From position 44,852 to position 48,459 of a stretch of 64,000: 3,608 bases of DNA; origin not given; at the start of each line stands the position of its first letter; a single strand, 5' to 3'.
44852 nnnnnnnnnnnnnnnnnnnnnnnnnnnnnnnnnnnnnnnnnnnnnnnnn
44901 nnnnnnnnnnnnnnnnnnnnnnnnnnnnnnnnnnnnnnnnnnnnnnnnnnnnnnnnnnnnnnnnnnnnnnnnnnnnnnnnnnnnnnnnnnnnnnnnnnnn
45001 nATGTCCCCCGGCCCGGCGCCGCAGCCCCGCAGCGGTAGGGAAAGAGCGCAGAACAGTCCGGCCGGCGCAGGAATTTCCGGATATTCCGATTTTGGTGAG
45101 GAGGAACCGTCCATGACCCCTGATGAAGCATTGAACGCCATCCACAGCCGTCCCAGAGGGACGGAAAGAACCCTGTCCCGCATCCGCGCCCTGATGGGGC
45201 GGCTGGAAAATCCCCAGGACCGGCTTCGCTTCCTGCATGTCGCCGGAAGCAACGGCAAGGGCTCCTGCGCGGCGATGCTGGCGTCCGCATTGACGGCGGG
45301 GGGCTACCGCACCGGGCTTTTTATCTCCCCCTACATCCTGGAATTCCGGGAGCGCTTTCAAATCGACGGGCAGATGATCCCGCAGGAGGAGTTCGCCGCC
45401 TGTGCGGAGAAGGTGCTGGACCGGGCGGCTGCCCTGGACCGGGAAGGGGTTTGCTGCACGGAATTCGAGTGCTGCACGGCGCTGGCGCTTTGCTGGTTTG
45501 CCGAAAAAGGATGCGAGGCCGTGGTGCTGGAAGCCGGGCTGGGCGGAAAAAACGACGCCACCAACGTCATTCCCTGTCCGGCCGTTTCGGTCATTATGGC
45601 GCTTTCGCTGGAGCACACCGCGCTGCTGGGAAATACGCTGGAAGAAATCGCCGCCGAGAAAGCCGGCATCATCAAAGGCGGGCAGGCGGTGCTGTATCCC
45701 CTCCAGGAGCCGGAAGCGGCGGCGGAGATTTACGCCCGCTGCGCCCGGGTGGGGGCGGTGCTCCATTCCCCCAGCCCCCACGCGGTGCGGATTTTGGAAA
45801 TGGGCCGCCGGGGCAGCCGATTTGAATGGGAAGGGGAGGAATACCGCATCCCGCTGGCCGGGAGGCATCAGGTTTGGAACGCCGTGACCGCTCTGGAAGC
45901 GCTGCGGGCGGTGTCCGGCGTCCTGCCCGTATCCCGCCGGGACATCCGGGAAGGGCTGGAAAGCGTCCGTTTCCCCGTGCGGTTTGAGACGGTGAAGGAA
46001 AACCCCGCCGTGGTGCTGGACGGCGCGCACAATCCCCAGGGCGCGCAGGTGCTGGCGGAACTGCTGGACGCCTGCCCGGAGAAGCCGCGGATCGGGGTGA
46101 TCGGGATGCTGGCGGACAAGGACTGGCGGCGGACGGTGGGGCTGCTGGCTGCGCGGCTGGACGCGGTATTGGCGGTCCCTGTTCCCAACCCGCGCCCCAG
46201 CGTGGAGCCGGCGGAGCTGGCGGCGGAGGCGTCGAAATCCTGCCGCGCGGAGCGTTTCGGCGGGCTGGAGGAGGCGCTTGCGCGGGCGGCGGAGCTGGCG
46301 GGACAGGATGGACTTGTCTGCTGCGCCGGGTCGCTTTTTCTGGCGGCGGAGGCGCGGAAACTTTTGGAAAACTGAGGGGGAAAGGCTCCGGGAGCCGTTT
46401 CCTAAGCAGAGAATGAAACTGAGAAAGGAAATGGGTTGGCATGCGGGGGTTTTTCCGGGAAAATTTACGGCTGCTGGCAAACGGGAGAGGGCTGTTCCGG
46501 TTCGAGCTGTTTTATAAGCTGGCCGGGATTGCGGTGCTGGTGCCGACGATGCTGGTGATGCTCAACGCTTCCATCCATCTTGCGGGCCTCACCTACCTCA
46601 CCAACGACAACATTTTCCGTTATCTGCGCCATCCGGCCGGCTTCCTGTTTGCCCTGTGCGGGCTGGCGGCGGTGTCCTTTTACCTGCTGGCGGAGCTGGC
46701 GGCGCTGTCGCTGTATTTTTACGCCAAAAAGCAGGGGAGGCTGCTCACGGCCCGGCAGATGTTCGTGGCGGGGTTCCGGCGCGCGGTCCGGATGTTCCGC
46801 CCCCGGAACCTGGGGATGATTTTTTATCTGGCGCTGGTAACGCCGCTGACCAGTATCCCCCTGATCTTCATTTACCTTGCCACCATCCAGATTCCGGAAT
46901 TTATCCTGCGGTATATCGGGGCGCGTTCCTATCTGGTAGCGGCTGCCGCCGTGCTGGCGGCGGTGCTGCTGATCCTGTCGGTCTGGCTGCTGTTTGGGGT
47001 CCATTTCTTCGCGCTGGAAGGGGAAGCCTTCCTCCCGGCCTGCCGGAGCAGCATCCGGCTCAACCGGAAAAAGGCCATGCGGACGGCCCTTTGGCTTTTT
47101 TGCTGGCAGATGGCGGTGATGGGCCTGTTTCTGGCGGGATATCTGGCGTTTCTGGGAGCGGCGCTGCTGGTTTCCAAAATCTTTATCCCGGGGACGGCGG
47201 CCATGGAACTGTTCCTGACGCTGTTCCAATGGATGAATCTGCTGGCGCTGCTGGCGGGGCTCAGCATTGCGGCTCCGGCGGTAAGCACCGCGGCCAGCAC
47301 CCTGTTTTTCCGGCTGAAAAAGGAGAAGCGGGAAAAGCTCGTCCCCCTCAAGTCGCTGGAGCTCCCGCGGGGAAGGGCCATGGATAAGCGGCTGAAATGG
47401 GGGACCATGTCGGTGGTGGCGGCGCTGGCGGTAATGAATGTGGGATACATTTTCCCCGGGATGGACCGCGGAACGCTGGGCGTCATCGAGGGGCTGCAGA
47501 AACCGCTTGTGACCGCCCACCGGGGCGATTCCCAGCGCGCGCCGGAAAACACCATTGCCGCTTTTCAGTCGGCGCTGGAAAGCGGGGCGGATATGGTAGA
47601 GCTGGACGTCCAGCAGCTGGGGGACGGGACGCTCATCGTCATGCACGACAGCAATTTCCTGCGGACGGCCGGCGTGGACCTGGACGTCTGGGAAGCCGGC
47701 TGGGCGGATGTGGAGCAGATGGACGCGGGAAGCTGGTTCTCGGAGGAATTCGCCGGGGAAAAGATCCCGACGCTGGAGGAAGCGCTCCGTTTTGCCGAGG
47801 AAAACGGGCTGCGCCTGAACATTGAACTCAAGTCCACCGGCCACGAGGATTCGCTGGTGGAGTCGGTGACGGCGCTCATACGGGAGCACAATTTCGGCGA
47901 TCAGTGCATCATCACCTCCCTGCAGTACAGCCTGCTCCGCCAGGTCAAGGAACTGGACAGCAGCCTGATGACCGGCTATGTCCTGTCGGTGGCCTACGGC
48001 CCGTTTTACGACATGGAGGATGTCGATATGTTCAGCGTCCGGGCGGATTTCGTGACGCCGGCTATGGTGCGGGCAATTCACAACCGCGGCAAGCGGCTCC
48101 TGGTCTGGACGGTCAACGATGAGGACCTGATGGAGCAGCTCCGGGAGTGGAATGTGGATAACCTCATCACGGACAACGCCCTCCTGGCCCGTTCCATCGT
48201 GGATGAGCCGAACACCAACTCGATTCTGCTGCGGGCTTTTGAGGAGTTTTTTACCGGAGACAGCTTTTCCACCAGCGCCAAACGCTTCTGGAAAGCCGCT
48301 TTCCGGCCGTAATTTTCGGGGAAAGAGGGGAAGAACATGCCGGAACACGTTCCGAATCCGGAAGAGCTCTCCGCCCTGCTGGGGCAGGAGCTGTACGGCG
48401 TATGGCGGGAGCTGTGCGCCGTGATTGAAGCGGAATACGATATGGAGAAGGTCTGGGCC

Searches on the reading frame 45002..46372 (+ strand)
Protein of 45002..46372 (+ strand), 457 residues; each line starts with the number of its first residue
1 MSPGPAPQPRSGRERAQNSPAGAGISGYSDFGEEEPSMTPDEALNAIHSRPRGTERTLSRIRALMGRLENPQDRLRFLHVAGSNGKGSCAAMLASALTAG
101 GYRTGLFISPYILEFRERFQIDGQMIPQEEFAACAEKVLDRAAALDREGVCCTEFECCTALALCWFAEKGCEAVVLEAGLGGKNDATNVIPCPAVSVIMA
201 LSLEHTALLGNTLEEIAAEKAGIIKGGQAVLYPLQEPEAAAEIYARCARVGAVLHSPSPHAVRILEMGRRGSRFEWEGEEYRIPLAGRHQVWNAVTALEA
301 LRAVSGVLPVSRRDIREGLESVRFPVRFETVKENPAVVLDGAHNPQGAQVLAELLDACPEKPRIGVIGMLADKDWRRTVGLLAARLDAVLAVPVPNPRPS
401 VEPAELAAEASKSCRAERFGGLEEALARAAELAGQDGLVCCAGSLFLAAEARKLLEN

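Call 58: search_protein_families(library=pfam, proteins=[window:45002-46372:+], max_evalue=0.00001)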
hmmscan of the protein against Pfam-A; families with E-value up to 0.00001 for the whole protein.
window:45002-46372:+ (457 aa): 2 families
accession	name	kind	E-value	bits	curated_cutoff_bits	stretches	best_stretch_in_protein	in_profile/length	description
PF02875.26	Mur_ligase_C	-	1.5e-17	65.1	28.4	1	327-444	2-126/127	Mur ligase, glutamate ligase domain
PF08245.18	Mur_ligase_M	-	2.9e-10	40.9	24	1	80-300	1-199/200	Mur ligase middle domain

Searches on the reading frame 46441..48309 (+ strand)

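Call 58: search_protein_families(library=pfam, proteins=[window:46441-48309:+], max_evalue=0.00001)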
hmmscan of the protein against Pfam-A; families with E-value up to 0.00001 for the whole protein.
window:46441-48309:+ (623 aa): 2 families
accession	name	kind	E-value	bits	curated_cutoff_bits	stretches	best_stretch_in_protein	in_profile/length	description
PF03009.23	GDPD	-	1.9e-42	146.5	23.6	1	360-580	1-242/244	Glycerophosphoryl diester phosphodiesterase family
PF10110.14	GPDPase_memb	-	6.7e-29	101.1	29.6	1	18-323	15-307/321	Membrane domain of glycerophosphoryl diester phosphodiesterase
